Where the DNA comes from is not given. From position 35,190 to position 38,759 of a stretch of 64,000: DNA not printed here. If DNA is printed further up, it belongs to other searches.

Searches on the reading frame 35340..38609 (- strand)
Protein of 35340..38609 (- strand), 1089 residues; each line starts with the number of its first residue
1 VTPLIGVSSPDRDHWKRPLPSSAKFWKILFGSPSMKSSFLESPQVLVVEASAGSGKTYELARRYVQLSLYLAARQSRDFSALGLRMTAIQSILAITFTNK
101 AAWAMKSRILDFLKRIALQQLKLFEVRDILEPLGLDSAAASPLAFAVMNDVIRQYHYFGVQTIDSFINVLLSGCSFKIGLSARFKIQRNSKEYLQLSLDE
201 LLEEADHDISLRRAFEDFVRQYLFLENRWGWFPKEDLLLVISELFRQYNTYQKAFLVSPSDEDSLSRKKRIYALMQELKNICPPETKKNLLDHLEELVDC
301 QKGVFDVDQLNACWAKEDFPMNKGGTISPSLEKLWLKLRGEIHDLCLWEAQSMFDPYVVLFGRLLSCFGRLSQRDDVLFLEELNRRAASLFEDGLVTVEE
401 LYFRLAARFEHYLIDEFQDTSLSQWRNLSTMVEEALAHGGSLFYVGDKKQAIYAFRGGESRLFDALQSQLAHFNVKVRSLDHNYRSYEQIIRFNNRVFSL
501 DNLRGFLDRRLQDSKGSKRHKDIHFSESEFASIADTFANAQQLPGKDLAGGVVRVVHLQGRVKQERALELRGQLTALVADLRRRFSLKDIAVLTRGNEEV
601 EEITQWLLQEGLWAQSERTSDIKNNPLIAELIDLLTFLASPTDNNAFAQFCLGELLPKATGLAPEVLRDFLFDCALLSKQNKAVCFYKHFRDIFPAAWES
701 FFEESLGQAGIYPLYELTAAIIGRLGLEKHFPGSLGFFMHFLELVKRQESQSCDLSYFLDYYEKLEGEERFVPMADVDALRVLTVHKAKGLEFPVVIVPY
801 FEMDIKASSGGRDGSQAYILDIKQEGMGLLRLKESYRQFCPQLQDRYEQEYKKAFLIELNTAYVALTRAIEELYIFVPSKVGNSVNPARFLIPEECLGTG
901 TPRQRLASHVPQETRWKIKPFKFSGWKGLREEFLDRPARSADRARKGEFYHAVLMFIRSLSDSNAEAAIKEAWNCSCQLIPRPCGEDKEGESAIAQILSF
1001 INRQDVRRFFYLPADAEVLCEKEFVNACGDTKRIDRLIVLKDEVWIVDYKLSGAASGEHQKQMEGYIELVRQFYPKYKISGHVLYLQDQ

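Call 40: search_protein_families(library=pfam, proteins=[window:35340-38609:-], max_evalue=0.00001)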
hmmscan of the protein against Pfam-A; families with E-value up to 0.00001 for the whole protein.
window:35340-38609:- (1089 aa): 4 families
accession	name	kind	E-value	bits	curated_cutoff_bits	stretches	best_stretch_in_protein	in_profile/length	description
PF00580.27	UvrD-helicase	-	1.5e-32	113.8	23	1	43-469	13-269/271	UvrD/REP helicase N-terminal domain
PF13361.12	UvrD_C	-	6.5e-17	62.4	25.6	1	749-876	258-346/350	UvrD-like helicase C-terminal domain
PF13245.12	AAA_19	-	5.2e-09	36.8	25.1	0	410-456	92-134/134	AAA domain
PF13538.12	UvrD_C_2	-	2.5e-08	34.1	27.4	0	781-801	3-25/52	UvrD-like helicase C-terminal domain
